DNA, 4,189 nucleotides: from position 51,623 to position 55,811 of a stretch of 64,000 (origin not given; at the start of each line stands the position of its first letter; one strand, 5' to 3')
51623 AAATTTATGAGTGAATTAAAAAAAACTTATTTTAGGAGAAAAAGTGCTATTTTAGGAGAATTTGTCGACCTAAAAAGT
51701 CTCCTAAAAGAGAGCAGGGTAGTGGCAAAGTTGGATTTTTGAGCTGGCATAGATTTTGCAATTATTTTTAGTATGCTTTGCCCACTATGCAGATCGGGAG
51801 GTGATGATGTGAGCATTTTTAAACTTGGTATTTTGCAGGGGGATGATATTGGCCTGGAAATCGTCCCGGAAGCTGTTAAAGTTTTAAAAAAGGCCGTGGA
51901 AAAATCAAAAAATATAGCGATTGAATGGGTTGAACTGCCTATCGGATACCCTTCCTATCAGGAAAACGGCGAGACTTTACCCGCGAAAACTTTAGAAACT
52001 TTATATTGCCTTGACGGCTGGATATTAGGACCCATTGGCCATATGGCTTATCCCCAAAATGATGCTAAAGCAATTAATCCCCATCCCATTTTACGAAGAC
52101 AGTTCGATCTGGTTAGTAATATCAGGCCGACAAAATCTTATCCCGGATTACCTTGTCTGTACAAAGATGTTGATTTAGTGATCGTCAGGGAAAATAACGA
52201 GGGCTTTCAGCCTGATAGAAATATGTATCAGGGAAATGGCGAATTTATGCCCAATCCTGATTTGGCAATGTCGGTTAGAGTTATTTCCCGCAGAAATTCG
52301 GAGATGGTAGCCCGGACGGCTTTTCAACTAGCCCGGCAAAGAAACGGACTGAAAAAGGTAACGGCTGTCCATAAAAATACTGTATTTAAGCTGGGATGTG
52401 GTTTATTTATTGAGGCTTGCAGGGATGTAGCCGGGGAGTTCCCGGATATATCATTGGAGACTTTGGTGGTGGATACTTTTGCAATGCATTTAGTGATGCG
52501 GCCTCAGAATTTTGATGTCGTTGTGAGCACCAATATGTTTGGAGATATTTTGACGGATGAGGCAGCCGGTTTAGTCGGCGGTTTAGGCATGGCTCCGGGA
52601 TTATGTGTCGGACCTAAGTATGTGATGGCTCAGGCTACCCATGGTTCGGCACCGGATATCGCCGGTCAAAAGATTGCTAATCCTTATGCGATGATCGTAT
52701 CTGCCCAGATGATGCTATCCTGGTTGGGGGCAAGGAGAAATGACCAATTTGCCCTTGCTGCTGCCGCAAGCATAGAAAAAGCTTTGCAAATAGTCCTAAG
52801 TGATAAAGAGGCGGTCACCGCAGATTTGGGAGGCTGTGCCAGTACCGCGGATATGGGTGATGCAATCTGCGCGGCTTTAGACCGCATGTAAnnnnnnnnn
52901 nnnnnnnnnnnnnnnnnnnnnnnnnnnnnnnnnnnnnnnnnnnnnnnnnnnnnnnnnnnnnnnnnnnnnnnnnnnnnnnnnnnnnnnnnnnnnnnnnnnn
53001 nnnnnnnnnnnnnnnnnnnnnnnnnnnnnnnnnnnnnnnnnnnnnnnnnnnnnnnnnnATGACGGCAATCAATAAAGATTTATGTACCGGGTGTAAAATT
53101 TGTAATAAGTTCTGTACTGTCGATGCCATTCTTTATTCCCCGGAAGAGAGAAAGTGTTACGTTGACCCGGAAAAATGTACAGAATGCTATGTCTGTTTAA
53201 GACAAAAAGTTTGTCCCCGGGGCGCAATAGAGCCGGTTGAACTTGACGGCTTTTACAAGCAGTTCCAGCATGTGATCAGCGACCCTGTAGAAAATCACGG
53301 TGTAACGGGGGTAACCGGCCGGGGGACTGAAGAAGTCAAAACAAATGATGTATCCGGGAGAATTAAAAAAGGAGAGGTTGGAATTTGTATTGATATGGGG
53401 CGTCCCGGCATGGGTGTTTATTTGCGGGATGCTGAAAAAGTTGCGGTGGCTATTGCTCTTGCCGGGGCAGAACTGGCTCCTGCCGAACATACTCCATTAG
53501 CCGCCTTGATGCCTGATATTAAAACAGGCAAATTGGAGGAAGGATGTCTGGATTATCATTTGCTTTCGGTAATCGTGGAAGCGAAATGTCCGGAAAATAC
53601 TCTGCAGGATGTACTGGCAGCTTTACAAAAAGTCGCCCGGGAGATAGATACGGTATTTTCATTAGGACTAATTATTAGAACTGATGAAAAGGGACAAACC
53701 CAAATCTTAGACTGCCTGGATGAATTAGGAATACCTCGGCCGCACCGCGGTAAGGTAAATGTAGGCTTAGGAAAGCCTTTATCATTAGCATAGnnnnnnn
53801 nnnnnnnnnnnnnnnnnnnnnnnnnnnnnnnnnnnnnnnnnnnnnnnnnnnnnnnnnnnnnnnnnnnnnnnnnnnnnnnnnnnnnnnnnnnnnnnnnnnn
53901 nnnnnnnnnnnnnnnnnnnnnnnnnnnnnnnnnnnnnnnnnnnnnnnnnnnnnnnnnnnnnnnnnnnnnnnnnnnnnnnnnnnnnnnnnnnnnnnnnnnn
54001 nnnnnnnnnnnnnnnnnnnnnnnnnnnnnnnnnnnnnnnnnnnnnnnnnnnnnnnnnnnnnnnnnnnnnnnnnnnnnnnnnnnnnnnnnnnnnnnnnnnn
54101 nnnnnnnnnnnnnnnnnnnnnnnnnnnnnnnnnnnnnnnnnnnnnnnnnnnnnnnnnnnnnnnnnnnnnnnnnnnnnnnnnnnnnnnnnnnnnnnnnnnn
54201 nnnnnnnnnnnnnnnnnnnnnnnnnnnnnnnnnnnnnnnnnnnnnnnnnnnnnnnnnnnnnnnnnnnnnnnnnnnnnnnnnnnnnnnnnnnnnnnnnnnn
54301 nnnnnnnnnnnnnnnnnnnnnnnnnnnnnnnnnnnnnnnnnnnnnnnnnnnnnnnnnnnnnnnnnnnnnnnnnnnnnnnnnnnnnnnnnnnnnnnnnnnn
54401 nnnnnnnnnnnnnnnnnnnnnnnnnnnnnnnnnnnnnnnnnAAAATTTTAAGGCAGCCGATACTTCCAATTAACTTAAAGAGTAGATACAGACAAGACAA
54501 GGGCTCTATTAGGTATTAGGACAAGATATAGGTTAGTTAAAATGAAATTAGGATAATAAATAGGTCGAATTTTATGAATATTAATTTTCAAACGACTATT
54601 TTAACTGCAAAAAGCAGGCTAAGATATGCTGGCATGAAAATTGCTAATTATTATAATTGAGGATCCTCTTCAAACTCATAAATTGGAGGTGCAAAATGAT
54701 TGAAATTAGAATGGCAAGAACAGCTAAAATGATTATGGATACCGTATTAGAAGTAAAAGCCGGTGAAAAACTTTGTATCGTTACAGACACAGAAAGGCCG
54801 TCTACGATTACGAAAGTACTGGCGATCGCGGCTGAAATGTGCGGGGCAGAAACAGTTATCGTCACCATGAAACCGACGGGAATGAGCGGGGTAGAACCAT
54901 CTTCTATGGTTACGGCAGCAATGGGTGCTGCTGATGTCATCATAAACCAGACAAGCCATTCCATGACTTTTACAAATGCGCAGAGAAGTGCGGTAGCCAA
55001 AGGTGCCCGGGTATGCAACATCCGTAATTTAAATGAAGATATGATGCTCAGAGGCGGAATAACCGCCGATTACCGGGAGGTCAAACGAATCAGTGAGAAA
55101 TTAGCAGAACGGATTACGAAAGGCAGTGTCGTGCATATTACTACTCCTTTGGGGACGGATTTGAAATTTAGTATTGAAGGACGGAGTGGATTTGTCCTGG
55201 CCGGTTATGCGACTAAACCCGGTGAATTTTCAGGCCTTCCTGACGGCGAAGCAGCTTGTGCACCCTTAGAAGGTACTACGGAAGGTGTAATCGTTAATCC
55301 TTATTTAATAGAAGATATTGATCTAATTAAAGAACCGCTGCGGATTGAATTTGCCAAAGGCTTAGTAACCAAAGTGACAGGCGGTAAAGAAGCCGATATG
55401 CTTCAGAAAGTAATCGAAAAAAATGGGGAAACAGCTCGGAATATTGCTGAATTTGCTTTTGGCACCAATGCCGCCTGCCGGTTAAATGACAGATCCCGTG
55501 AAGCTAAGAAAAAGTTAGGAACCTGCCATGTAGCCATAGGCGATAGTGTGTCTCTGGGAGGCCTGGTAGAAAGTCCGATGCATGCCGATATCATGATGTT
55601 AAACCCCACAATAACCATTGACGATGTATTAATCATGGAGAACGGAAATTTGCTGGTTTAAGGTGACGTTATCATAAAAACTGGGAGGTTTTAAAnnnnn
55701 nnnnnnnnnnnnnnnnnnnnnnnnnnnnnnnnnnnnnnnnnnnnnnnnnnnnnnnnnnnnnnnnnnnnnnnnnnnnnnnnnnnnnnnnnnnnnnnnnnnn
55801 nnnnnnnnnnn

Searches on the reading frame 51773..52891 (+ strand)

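Call 8: search_protein_families(library=pfam, proteins=[window:51773-52891:+], max_evalue=0.001)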
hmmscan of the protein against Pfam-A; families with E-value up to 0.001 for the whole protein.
window:51773-52891:+ (372 aa): 1 family
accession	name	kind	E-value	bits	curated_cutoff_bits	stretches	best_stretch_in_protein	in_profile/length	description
PF00180.25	Iso_dh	-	4.4e-84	283.1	27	1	18-365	2-348/348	Isocitrate/isopropylmalate dehydrogenase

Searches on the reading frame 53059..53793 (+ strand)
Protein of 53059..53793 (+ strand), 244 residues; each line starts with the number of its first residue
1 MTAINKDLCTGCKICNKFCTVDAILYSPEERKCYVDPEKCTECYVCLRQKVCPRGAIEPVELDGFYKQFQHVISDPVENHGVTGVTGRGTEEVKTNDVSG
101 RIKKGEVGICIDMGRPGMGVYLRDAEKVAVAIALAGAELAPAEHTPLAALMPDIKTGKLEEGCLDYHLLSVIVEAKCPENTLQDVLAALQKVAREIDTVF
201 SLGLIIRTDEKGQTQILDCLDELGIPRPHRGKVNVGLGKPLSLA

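Call 8: search_protein_families(library=pfam, proteins=[window:53059-53793:+], max_evalue=0.001)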
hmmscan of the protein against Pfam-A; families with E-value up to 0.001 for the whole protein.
window:53059-53793:+ (244 aa): 7 families
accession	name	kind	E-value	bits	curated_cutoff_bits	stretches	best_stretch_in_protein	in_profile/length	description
PF00037.32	Fer4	-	5.1e-08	32.9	21.1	1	4-24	3-23/24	4Fe-4S binding domain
PF12837.12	Fer4_6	-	4.8e-06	26.7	25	0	35-57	4-24/24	4Fe-4S binding domain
PF12797.12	Fer4_2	-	7.5e-06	26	24.5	0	34-53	4-21/22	4Fe-4S binding domain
PF13237.11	Fer4_10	-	1.4e-05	25.4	25.5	1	4-53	4-53/53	4Fe-4S dicluster domain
PF14697.11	Fer4_21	-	2e-05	25.1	35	1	3-57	2-57/59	4Fe-4S dicluster domain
PF12838.12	Fer4_7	-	4.5e-05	24.3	27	1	9-56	2-52/52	4Fe-4S dicluster domain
PF13187.11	Fer4_9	-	0.00056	20.3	27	1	9-57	2-52/52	4Fe-4S dicluster domain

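Call 9: search_protein_families(library=ncbifam, proteins=[window:53059-53793:+], max_evalue=0.01)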
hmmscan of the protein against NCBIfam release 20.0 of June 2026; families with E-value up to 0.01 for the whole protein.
window:53059-53793:+ (244 aa): 34 families (the best 25 are shown)
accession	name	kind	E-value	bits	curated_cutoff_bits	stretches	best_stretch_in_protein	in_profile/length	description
TIGR01944.1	rnfB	subfamily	1.1e-07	31.6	68.7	1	3-62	109-165/190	RnfABCDGE type electron transport complex subunit B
TIGR02060.1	aprB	equivalog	1.9e-06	27.8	135.65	1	3-58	4-63/132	adenylyl-sulfate reductase subunit beta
NF042909.1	FMH_DH_FwdF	exception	3.3e-06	26.4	375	1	3-66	134-204/336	tungsten-dependent formylmethanofuran dehydrogenase subunit FwdF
NF005504.0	PRK07118.1-3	equivalog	3.5e-06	26.6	437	1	8-61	220-269/293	Fe-S cluster domain-containing protein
NF006221.0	PRK08348.1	subfamily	3.6e-06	26.7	124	1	4-58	41-93/136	NADH-plastoquinone oxidoreductase subunit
NF038196.1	ferrodoxin_EFR1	subfamily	4.3e-06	26.9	75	1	6-58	183-230/242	EFR1 family ferrodoxin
NF058577.1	FdxA_fam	equivalog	6.4e-06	26.3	65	1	4-56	4-52/52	4Fe-4S ferredoxin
NF004541.0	PRK05888.2-2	equivalog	6.4e-06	26.1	217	1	3-77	57-132/168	NADH-quinone oxidoreductase subunit NuoI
NF040770.1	hetero_SS_HdrA2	exception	8.7e-06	24.1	1100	1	3-58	573-624/777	CoB-CoM heterodisulfide reductase HdrA2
NF045874.1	Vhu_polyferre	exception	1.1e-05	24.4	600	1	7-57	128-174/381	F420-non-reducing hydrogenase associated-polyferredoxin VhuB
NF005415.0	PRK06991.1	equivalog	2e-05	24.4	281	1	3-58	81-133/284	electron transport complex subunit RsxB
NF005505.0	PRK07118.1-4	equivalog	2.1e-05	24.2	378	1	3-58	212-263/265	Fe-S cluster domain-containing protein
NF043069.1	T4HPD_activ_SAM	equivalog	2.8e-05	23.7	425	1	4-97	48-139/299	trans-4-hydroxy-L-proline dehydratase activase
NF040864.1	HgcB_ferredoxin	equivalog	4.7e-05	23.1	99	1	4-58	11-62/93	mercury methylation ferredoxin HgcB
NF003475.0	PRK05113.1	equivalog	5.3e-05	23.1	203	1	3-64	109-167/190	electron transport complex subunit RsxB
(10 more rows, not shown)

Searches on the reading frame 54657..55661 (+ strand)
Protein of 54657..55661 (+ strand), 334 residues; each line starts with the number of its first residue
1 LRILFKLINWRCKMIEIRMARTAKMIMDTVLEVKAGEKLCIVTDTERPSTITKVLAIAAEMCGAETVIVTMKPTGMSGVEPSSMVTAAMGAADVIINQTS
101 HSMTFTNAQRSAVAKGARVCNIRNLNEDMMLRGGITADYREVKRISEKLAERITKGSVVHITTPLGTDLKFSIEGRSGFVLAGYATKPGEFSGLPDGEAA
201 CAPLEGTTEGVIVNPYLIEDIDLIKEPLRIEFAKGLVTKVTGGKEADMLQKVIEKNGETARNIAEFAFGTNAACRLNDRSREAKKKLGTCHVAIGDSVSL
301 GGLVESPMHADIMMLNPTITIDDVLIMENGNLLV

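Call 8: search_protein_families(library=pfam, proteins=[window:54657-55661:+], max_evalue=0.001)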
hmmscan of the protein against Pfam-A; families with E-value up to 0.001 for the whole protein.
window:54657-55661:+ (334 aa): 1 family
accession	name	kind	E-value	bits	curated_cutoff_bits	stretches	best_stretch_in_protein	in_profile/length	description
PF02073.20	Peptidase_M29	-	1.6e-14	54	27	1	141-322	187-389/406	Thermophilic metalloprotease (M29)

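Call 38: search_protein_families(library=pfam, proteins=[window:54657-55661:+], max_evalue=0.00001)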
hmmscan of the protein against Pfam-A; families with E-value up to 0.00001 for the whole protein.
window:54657-55661:+ (334 aa): 1 family
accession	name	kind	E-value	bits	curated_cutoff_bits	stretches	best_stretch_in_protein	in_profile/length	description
PF02073.20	Peptidase_M29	-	1.6e-14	54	27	1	141-322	187-389/406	Thermophilic metalloprotease (M29)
